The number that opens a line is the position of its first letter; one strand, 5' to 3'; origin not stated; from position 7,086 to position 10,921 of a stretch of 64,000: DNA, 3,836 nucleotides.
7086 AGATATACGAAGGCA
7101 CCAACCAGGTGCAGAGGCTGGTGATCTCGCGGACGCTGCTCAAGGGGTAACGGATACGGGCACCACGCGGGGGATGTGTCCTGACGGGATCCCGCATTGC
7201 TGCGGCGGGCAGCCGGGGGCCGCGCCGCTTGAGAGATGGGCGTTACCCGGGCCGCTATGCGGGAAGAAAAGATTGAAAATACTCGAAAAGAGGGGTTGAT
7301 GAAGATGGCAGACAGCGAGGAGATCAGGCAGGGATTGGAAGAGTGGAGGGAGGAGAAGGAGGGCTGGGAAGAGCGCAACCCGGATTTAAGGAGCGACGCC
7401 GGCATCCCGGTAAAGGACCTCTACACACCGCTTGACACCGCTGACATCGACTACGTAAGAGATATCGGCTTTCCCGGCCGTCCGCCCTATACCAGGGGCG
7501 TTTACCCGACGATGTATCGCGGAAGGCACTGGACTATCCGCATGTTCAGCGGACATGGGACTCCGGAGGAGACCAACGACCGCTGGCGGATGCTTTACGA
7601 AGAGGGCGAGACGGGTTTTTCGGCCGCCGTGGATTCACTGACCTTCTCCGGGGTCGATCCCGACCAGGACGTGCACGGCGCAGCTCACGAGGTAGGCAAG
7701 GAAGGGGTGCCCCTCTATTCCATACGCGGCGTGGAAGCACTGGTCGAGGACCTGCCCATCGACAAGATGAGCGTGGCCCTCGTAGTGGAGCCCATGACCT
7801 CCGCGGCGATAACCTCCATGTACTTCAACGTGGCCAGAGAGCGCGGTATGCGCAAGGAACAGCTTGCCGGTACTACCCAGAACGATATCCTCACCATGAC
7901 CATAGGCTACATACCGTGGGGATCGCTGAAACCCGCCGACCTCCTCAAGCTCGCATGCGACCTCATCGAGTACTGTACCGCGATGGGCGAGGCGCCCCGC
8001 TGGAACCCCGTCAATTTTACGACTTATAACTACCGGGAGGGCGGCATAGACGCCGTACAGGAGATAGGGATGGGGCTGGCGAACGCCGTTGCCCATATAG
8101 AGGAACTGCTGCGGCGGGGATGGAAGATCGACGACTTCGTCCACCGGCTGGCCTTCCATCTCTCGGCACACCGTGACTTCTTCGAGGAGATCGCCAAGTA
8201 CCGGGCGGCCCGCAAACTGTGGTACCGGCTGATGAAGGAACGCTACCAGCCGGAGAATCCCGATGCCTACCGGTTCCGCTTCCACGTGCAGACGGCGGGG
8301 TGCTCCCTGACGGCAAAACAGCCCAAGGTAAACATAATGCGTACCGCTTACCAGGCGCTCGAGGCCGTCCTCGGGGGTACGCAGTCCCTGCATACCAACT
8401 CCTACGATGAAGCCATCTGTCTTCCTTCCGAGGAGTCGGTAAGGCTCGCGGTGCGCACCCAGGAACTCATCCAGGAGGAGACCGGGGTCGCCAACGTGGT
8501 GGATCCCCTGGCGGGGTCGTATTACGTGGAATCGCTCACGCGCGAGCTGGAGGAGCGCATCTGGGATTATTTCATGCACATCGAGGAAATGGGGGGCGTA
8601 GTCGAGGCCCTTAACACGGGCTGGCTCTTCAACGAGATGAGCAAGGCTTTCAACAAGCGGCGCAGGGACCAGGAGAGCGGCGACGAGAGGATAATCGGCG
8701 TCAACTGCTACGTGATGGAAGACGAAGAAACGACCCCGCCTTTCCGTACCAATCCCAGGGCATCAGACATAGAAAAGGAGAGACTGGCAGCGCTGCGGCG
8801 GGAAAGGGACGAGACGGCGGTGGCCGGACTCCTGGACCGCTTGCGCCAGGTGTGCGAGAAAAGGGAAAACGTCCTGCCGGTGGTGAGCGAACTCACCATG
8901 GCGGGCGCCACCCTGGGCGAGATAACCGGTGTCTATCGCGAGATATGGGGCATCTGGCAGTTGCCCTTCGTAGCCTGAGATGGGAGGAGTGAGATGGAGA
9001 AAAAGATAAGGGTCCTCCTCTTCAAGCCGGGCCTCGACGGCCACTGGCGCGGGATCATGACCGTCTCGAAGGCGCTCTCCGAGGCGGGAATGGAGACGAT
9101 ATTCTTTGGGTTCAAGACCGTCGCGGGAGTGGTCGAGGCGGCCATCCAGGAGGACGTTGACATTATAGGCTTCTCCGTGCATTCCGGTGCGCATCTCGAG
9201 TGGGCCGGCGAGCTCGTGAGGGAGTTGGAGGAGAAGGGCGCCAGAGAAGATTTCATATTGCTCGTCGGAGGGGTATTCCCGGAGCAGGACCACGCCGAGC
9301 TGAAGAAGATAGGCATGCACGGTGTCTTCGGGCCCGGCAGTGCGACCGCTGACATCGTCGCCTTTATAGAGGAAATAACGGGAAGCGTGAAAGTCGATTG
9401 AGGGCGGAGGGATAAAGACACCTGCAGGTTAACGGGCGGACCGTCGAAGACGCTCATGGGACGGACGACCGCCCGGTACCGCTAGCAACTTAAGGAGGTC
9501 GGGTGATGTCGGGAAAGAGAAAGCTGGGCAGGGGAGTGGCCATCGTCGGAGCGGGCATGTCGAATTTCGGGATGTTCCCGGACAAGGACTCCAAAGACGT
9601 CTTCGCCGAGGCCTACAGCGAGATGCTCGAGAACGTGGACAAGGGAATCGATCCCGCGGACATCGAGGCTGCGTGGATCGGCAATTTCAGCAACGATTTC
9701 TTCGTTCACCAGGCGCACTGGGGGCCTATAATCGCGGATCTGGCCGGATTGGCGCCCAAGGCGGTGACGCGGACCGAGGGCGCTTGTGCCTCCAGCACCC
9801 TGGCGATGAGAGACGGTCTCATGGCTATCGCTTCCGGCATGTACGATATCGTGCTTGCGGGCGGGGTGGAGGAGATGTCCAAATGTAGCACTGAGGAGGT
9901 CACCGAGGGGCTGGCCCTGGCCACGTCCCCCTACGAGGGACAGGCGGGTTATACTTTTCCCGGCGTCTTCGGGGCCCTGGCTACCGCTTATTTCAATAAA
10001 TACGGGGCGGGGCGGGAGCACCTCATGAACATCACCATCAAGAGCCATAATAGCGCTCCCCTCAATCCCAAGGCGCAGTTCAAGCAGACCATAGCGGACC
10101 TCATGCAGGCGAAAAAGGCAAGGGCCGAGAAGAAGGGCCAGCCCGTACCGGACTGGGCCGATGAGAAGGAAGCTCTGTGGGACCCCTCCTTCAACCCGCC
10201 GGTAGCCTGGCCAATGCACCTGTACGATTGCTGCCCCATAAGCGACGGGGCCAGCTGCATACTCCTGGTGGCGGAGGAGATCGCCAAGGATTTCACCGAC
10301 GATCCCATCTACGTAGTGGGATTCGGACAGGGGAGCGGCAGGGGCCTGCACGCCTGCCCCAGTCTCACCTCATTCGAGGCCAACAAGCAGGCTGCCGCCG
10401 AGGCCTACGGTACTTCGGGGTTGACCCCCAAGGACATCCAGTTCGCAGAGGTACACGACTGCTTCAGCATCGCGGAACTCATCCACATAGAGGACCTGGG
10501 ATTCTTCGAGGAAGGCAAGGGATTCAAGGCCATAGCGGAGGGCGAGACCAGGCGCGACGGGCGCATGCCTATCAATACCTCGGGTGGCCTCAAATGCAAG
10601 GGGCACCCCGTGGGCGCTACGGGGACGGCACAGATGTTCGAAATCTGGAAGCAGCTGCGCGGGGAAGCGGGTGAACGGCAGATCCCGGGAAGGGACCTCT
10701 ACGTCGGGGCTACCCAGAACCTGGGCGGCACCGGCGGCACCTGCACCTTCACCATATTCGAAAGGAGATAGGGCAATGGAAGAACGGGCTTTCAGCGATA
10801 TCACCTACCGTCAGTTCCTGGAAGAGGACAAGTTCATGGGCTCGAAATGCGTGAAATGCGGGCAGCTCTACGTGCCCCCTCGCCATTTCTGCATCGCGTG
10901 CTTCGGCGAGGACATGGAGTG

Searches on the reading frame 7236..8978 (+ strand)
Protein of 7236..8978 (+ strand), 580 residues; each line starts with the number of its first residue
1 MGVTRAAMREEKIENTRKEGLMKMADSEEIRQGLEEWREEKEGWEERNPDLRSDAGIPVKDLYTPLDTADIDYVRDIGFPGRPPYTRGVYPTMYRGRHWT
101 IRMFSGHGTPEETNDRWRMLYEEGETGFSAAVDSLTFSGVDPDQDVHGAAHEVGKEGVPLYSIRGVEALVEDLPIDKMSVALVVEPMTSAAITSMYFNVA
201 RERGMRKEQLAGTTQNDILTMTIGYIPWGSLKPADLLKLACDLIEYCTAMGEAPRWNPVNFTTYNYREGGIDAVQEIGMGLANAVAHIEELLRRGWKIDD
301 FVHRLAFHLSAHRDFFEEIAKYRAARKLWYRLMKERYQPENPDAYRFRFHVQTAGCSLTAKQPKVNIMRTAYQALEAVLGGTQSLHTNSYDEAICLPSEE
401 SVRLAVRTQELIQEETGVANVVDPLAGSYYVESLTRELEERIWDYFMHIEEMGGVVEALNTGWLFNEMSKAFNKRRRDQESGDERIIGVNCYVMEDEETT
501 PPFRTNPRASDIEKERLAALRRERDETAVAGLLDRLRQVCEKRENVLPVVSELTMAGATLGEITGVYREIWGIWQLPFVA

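Call 77: search_protein_families(library=ncbifam, proteins=[window:7236-8978:+], max_evalue=1e-10)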
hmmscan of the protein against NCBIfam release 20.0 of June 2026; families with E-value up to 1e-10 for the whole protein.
window:7236-8978:+ (580 aa): 4 families
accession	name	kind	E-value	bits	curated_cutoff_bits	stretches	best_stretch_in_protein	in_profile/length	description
TIGR00641.1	acid_CoA_mut_N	subfamily_domain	4.5e-157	523.5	303.8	1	54-575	4-523/528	methylmalonyl-CoA mutase N-terminal domain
NF006944.0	PRK09426.1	equivalog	6e-130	434.4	876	1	38-575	22-552/721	methylmalonyl-CoA mutase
NF045497.1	IsobCoAmut_IcmF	equivalog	3.8e-70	236.9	1500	2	211-572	709-1070/1076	fused isobutyryl-CoA mutase/GTPase IcmF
TIGR00642.1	mmCoA_mut_beta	equivalog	1.2e-55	189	617.25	1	46-541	39-494/620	methylmalonyl-CoA mutase small subunit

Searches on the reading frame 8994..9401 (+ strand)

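Call 77: search_protein_families(library=ncbifam, proteins=[window:8994-9401:+], max_evalue=1e-10)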
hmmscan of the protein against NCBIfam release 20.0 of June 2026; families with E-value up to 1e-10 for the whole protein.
window:8994-9401:+ (135 aa): 3 families
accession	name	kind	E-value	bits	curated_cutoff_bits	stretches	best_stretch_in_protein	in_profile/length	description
TIGR00640.1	acid_CoA_mut_C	subfamily_domain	2.7e-32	111.5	57.45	1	3-127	1-125/132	methylmalonyl-CoA mutase C-terminal domain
NF006944.0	PRK09426.1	equivalog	1.1e-23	83.1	876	1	3-124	588-709/721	methylmalonyl-CoA mutase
NF045497.1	IsobCoAmut_IcmF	equivalog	3.8e-13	48.1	1500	1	4-116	2-116/1076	fused isobutyryl-CoA mutase/GTPase IcmF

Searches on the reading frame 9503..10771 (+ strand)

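Call 77: search_protein_families(library=ncbifam, proteins=[window:9503-10771:+], max_evalue=1e-10)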
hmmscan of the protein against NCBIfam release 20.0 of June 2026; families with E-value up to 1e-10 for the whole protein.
window:9503-10771:+ (422 aa): 26 families (the best 25 are shown)
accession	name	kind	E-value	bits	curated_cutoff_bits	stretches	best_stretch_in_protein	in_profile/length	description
NF004720.0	PRK06064.1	subfamily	2.4e-117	392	420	2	232-421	197-387/389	thiolase domain-containing protein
NF053570.1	AcCoTHIOL_METTL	equivalog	5.3e-109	364.6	600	2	233-420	196-382/385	acetyl-CoA acetyltransferase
NF004810.0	PRK06157.1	equivalog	6.6e-89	298.8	403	2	231-415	201-389/400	acetyl-CoA acetyltransferase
NF005704.0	PRK07516.1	subfamily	2.2e-80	270.5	412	2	231-420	200-386/389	thiolase domain-containing protein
NF009228.0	PRK12578.1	subfamily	2.7e-78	263.3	485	2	234-420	199-386/387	thiolase domain-containing protein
NF004936.0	PRK06289.1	equivalog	9e-63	212.4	375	1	13-414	6-396/405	acetyl-CoA acetyltransferase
NF004982.0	PRK06365.1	equivalog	1.5e-57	195.6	695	2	7-203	13-210/430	thiolase domain-containing protein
NF006102.0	PRK08256.1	subfamily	3.2e-56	191.1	436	2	235-421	204-392/394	lipid-transfer protein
NF004811.0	PRK06158.1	subfamily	7.9e-48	163.3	421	2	234-401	196-362/384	acetyl-CoA acetyltransferase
NF053628.1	BnzsclthlBbsBGT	equivalog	3.4e-44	151.2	750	2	233-394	194-356/389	benzoylsuccinyl-CoA thiolase subunit BbsB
NF006180.0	PRK08313.1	subfamily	1.6e-43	149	514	1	235-402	198-367/389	thiolase domain-containing protein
NF006010.0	PRK08142.1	subfamily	1.7e-41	142.3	462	1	232-407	196-374/388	thiolase domain-containing protein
NF004721.0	PRK06065.1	equivalog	1.7e-40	139.1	455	1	234-409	205-381/393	thiolase domain-containing protein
NF004715.0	PRK06059.1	equivalog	5e-40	137.7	424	1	231-413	196-394/399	lipid-transfer protein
NF005892.0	PRK07855.1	subfamily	2.4e-37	128.8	469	1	234-392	205-365/390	lipid-transfer protein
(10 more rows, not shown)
